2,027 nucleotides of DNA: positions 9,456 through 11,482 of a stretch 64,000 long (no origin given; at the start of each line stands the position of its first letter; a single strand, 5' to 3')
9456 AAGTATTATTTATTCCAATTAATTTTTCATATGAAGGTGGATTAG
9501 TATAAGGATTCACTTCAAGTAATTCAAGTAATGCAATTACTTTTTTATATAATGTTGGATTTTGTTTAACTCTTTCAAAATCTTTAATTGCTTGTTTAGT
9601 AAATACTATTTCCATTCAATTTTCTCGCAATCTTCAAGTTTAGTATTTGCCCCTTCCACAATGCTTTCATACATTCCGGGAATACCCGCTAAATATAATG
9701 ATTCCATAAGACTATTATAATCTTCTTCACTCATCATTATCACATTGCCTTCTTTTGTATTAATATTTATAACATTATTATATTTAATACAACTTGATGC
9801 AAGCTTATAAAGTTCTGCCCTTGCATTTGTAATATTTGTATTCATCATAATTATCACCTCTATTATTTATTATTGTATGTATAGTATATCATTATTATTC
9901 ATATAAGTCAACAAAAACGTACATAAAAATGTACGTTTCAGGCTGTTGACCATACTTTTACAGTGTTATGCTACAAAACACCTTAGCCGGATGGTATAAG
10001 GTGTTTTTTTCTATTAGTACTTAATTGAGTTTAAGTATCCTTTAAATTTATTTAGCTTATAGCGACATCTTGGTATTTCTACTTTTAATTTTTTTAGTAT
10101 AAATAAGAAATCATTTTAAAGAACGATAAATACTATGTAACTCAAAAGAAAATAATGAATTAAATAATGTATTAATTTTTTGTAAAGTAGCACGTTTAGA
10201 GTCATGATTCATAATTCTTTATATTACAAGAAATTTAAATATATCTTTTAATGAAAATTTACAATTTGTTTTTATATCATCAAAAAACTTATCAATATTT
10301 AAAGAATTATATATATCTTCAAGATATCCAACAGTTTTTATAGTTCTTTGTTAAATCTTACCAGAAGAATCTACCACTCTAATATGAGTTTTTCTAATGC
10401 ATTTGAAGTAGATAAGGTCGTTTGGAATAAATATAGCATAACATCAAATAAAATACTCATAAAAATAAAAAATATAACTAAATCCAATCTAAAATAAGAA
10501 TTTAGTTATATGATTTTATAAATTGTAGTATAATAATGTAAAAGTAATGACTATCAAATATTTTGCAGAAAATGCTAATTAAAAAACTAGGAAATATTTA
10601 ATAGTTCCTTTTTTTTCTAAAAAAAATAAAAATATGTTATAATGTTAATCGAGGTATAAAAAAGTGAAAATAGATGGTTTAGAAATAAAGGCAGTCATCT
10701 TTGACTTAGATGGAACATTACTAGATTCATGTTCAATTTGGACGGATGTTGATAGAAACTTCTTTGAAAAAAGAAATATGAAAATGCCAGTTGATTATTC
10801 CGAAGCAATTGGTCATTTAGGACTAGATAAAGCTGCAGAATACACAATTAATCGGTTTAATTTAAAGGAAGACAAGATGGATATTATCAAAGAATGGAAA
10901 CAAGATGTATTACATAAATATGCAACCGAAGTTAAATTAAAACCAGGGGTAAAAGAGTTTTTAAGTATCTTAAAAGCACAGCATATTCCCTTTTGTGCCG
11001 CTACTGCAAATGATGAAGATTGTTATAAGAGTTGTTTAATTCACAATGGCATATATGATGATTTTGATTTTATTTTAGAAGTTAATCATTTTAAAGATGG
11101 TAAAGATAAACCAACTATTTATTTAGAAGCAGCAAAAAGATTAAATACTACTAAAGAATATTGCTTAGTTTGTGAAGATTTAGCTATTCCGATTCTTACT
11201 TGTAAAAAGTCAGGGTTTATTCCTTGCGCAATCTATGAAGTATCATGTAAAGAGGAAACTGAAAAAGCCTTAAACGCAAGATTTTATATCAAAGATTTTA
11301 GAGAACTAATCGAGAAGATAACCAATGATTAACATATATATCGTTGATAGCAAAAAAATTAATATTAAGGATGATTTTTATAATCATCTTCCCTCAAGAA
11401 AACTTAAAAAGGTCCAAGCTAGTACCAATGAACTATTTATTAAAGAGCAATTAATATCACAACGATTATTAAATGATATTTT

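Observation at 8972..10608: A ~1.5 kb insertion carrying yefM-yoeB, flanked by an imperfect ~60 bp duplication of the gap 3' end and terminator hairpin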

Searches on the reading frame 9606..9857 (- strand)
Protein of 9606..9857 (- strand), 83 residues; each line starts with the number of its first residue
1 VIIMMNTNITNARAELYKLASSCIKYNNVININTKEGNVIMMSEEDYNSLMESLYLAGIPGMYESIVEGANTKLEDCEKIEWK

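Call 5: search_protein_families(library=pfam, proteins=[window:9606-9857:-])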
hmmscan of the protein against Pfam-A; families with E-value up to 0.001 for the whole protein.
window:9606-9857:- (83 aa): 1 family
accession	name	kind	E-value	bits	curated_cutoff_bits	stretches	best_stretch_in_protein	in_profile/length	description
PF02604.26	PhdYeFM_antitox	-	7.5e-07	29.3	29.8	1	4-72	1-70/74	Antitoxin Phd_YefM, type II toxin-antitoxin system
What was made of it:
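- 9606..9857 (-): yefM antitoxin (80 aa from the ATG at 9848). It overlaps yoeB by 10 nt. Pfam PhdYeFM 29.3 bits (cut-off 29.8) (call 5).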

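Call 31: find_encoding_contigs(protein=window:9606-9848:-, flank=4000, max_places=10)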
Protein window:9606-9848:- (80 aa): 23 contigs read that carry it; 10 places shown.
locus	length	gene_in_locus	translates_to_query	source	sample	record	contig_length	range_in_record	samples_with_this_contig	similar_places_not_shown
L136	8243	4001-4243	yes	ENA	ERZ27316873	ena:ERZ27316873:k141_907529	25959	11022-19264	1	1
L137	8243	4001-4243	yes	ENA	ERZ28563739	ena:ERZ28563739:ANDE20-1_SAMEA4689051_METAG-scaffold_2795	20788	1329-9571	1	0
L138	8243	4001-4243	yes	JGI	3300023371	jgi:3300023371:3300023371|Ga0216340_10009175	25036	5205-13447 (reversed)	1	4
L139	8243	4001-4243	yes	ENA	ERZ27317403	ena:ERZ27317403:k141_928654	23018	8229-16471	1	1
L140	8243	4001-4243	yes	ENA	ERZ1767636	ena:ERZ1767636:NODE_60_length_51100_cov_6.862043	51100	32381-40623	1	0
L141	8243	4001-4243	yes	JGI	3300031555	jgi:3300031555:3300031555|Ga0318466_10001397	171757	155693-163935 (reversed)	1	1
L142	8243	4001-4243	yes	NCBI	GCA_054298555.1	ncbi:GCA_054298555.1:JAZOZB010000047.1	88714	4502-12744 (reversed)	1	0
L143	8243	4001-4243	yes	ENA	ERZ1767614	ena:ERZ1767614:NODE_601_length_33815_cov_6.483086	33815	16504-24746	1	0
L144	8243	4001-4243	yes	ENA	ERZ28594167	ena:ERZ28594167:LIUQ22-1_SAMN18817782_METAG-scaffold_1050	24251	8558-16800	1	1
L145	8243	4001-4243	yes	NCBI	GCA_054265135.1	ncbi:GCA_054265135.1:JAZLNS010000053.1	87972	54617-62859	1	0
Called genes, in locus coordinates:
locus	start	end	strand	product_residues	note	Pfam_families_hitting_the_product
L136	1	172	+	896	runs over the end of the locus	-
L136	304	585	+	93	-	PF01250:Ribosomal_S6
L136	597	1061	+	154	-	PF00436:SSB, PF22657:SSB_1 (weak)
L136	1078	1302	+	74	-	PF01084:Ribosomal_S18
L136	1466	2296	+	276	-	PF00165:HTH_AraC (faint), PF12833:HTH_18, PF06445:GyrI-like, PF14526:Cass2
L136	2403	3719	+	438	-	PF05525:Branch_AA_trans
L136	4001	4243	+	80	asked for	PF02604:PhdYeFM_antitox (weak)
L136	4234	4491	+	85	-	PF05016:ParE_toxin, PF06769:YoeB_toxin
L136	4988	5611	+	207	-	PF04221:RelB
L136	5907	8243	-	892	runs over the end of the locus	PF02638:GHL10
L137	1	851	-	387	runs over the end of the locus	PF00155:Aminotran_1_2, PF01212:Beta_elim_lyase (faint), PF01041:DegT_DnrJ_EryC1, PF00266:Aminotran_5, PF01053:Cys_Met_Meta_PP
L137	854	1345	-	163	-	PF01037:AsnC_trans_reg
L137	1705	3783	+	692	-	PF12437:GSIII_N, PF00120:Gln-synt_C, PF18318:Gln-synt_C-ter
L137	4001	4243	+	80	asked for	PF02604:PhdYeFM_antitox (weak)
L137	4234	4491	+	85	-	PF05016:ParE_toxin, PF06769:YoeB_toxin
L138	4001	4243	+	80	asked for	PF02604:PhdYeFM_antitox (weak)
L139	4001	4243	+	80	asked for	PF02604:PhdYeFM_antitox (weak)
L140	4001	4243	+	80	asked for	PF02604:PhdYeFM_antitox (weak)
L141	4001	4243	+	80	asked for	PF02604:PhdYeFM_antitox (weak)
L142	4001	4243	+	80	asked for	PF02604:PhdYeFM_antitox (weak)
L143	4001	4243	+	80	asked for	PF02604:PhdYeFM_antitox (weak)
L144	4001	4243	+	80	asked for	PF02604:PhdYeFM_antitox (weak)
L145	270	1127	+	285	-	PF13151:DUF3990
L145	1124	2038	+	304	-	-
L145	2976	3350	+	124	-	-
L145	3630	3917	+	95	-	-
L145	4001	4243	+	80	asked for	PF02604:PhdYeFM_antitox (weak)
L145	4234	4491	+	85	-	PF05016:ParE_toxin, PF06769:YoeB_toxin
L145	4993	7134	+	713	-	PF01381:HTH_3, PF04545:Sigma70_r4 (faint), PF12844:HTH_19 (weak), PF13443:HTH_26 (faint), PF13560:HTH_31 (faint), PF13744:HTH_37 (faint), PF01381:HTH_3, PF12844:HTH_19, +2 more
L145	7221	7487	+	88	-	-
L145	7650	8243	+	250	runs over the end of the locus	-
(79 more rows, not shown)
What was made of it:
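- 9606..9857 (-): The identical protein is listed in 931 index blocks (call 31).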

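Call 63: search_solved_structures(query=window:9606-9848:-, max_evalue=0.01, show_alignments=1)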
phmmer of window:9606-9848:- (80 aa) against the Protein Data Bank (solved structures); distinct sequences matched with E-value up to 0.01: 7.
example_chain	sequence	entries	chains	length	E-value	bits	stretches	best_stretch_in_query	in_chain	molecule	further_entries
6l8e_A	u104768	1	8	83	1.7e-06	31.1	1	5-65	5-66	YefM Antitoxin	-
6l8f_B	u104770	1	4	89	2.1e-06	30.8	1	5-65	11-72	Antitoxin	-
7bwf_D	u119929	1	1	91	2.3e-06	30.7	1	5-65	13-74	Antitoxin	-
7bwf_B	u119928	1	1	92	2.3e-06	30.7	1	5-65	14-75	Antitoxin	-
7v5y_B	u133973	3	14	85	0.0023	21.2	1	2-65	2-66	Antitoxin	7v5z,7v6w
3cto_A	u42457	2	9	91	0.0024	21.1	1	4-65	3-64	Uncharacterized protein Rv3357/MT3465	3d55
3oei_A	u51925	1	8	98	0.003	20.8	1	4-65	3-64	RelJ (Antitoxin Rv3357)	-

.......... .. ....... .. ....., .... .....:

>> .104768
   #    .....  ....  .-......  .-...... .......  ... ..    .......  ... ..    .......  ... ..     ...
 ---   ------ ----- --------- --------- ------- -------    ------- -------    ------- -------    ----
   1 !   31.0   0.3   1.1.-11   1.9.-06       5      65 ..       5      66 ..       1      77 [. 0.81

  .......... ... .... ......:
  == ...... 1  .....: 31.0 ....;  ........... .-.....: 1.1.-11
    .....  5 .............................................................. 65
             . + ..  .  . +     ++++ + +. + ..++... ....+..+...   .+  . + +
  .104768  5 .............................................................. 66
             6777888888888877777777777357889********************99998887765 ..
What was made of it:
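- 9606..9857 (-): Matches YefM in solved structure 6l8e, E = 2e-6 (call 63).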

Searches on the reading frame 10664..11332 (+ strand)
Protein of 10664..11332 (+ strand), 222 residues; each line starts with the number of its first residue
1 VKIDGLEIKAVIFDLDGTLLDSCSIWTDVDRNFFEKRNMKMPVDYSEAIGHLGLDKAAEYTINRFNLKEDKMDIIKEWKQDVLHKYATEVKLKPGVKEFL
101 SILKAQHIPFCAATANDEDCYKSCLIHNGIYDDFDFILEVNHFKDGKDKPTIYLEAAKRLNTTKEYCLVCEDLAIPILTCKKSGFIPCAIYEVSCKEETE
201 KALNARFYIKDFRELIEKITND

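Call 5: search_protein_families(library=pfam, proteins=[window:10664-11332:+])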
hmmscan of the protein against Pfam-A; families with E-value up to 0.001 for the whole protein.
window:10664-11332:+ (222 aa): 3 families
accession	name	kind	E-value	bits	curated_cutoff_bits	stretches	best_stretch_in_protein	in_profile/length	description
PF13419.12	HAD_2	-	8.9e-24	85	23.8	1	11-184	1-172/178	Haloacid dehalogenase-like hydrolase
PF00702.32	Hydrolase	-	3.7e-19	70.3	26.4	1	8-172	1-179/191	haloacid dehalogenase-like hydrolase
PF12710.13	HAD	-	6e-05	24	27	1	11-116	1-110/189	haloacid dehalogenase-like hydrolase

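Call 7: find_encoding_contigs(protein=window:10664-11332:+, flank=6000, max_places=10)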
Protein window:10664-11332:+ (222 aa): 6 contigs read that carry it; 5 places shown.
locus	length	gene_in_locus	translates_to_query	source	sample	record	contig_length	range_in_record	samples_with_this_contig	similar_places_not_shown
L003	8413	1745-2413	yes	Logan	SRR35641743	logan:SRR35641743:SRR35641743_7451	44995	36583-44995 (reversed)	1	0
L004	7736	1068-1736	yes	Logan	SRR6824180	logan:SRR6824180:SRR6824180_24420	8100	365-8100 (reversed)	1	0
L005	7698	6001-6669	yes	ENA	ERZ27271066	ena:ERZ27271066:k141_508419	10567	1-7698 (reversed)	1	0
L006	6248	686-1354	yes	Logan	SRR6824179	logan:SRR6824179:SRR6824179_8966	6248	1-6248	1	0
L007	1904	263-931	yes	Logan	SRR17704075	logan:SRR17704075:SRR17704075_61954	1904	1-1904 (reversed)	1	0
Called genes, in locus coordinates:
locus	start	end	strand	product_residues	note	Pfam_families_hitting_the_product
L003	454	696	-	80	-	PF05016:ParE_toxin (weak), PF06769:YoeB_toxin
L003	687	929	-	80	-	PF02604:PhdYeFM_antitox (weak)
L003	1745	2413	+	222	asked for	PF00702:Hydrolase, PF13419:HAD_2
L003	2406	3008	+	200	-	PF01648:ACPS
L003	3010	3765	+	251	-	-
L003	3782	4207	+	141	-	PF09424:YqeY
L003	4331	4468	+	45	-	-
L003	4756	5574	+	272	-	PF13635:DUF4143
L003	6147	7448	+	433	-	-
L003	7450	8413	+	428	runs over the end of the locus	PF02040:ArsB, PF03600:CitMHS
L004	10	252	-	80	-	PF02604:PhdYeFM_antitox (weak)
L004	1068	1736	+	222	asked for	PF00702:Hydrolase, PF13419:HAD_2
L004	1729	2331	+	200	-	PF01648:ACPS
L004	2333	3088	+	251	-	-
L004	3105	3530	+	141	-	PF09424:YqeY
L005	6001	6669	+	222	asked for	PF00702:Hydrolase, PF13419:HAD_2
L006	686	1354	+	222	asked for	PF00702:Hydrolase, PF13419:HAD_2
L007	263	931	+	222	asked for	PF00702:Hydrolase, PF13419:HAD_2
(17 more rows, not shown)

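Call 17: find_homologous_proteins(query=window:10664-11332:+, max_evalue=1e-20)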
Query window:10664-11332:+ (222 aa): 186 proteins with E <= 1e-20 among 619 candidates; the best 120 are listed.
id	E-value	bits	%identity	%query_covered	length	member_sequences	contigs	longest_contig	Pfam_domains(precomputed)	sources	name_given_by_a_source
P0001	3.4e-145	500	99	100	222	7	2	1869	PF13419.13,PF00702.33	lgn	-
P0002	1.9e-125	435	85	100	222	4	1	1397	PF13419.13,PF00702.33,PF12710.14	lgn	-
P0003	1.9e-117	409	81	99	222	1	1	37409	PF13419.13,PF00702.33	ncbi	-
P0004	6.8e-97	342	71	99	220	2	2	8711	PF13419.13,PF00702.33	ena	-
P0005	1.1e-96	341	71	99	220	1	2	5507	PF13419.13,PF00702.33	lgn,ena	-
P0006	1.6e-96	341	71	99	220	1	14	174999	PF13419.13,PF00702.33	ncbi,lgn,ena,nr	ncbi:MAG: HAD family phosphatase [Bacilli bacterium]|nr:HAD family phosphatase [Bacilli bacterium]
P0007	2.3e-96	340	70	99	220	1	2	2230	PF13419.13,PF00702.33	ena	-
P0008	2.5e-96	340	70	99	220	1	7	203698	PF13419.13,PF00702.33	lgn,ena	-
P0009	2.6e-96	340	71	99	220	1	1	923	PF13419.13,PF00702.33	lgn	-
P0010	3.0e-96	340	70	99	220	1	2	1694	PF13419.13,PF00702.33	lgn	-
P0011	3.6e-96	339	70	99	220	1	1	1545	PF13419.13,PF00702.33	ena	-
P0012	4.5e-96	339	71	99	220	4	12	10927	PF13419.13,PF00702.33,PF12710.14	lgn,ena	-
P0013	7.3e-96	338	70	99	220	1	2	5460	PF13419.13,PF00702.33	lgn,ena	-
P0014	4.7e-95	336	70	99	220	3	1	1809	PF13419.13,PF00702.33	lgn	-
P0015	9.6e-95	335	70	99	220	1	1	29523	PF13419.13,PF00702.33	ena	-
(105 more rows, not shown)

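Call 19: find_encoding_contigs(protein=P0003, flank=6000, max_places=4)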
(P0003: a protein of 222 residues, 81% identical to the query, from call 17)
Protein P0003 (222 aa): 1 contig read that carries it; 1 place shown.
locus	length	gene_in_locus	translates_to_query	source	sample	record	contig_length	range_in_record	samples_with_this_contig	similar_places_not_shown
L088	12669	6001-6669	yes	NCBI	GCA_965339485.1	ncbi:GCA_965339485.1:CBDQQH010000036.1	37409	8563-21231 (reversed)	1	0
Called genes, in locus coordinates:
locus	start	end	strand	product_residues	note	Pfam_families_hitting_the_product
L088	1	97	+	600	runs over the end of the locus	PF00664:ABC_membrane, PF00005:ABC_tran, PF02463:SMC_N (weak)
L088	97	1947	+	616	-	PF00664:ABC_membrane, PF00005:ABC_tran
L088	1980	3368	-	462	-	PF01554:MatE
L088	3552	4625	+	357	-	PF00044:Gp_dh_N, PF02800:Gp_dh_C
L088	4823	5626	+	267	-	PF04383:KilA-N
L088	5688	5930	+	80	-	PF01381:HTH_3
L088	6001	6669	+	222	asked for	PF00702:Hydrolase, PF13419:HAD_2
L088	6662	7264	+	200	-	PF01648:ACPS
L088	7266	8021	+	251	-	-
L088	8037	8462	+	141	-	PF09424:YqeY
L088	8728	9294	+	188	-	-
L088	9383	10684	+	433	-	-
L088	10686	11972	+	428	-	PF02040:ArsB, PF03600:CitMHS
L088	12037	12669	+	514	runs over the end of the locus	PF00933:Glyco_hydro_3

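Call 20: find_encoding_contigs(protein=P0006, flank=6000, max_places=4)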
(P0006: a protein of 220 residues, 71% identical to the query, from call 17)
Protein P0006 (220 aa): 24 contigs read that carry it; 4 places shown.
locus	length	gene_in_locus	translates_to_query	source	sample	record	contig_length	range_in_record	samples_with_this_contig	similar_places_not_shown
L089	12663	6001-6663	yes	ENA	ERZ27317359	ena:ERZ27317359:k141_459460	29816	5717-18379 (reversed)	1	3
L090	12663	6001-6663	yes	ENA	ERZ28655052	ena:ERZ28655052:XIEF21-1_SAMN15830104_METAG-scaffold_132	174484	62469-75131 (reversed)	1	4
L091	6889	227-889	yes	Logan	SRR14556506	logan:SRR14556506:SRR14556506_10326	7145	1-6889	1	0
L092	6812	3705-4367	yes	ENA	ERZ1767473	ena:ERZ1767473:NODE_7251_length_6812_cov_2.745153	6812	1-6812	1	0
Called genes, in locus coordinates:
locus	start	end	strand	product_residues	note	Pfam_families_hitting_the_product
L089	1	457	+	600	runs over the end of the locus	PF00664:ABC_membrane, PF00005:ABC_tran, PF02463:SMC_N (weak)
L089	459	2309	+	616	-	PF00664:ABC_membrane, PF00005:ABC_tran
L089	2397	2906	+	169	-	PF22600:MTPAP-like_central (faint), PF01909:NTP_transf_2, PF18765:Polbeta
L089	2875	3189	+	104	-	PF01934:HepT-like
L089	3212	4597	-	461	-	PF01554:MatE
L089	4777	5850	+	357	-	PF00044:Gp_dh_N, PF02800:Gp_dh_C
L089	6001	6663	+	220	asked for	PF00702:Hydrolase, PF13419:HAD_2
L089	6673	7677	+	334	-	PF00710:Asparaginase, PF17763:Asparaginase_C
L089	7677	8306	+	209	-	PF01648:ACPS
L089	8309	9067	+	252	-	-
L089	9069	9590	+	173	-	PF00881:Nitroreductase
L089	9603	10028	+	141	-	PF09424:YqeY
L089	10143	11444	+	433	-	-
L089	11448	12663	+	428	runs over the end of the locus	PF02040:ArsB, PF03600:CitMHS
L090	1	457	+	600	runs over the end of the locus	PF00664:ABC_membrane, PF00005:ABC_tran, PF02463:SMC_N (weak)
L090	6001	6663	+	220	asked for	PF00702:Hydrolase, PF13419:HAD_2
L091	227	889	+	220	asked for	PF00702:Hydrolase, PF13419:HAD_2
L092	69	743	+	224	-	PF00300:His_Phos_1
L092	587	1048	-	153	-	PF01554:MatE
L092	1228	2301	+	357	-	PF00044:Gp_dh_N, PF02800:Gp_dh_C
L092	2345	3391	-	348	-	-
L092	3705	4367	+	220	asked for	PF00702:Hydrolase, PF13419:HAD_2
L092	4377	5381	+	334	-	PF00710:Asparaginase, PF17763:Asparaginase_C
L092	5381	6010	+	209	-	PF01648:ACPS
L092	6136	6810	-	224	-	?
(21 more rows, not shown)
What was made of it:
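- The same spacer is occupied by other cargo in relatives (calls 19, 20).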

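Call 21: find_encoding_contigs(protein=P0002, flank=6000, max_places=4)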
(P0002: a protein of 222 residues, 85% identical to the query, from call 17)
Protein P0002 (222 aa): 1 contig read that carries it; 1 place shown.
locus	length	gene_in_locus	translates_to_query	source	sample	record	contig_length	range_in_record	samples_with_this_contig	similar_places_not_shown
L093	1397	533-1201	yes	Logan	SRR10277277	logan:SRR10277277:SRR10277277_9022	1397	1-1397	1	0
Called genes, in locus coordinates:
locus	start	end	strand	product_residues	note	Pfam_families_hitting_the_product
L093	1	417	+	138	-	?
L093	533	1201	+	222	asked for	PF00702:Hydrolase, PF12710:HAD (weak), PF13419:HAD_2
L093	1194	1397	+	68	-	?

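Call 43: find_encoding_contigs(protein=P0001, flank=3000, max_places=6)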
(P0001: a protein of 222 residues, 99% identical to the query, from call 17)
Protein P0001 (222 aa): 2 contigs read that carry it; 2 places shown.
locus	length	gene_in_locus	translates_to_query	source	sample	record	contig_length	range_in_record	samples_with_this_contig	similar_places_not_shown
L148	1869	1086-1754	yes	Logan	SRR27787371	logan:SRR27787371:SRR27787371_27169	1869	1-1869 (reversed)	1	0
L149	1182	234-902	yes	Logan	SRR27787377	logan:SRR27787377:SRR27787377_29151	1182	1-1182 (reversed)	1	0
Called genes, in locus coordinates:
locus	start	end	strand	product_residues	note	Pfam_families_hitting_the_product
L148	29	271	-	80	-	PF02604:PhdYeFM_antitox (weak)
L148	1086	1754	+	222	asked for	PF00702:Hydrolase, PF13419:HAD_2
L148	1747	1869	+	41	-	?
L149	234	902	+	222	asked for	PF00702:Hydrolase, PF13419:HAD_2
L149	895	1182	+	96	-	?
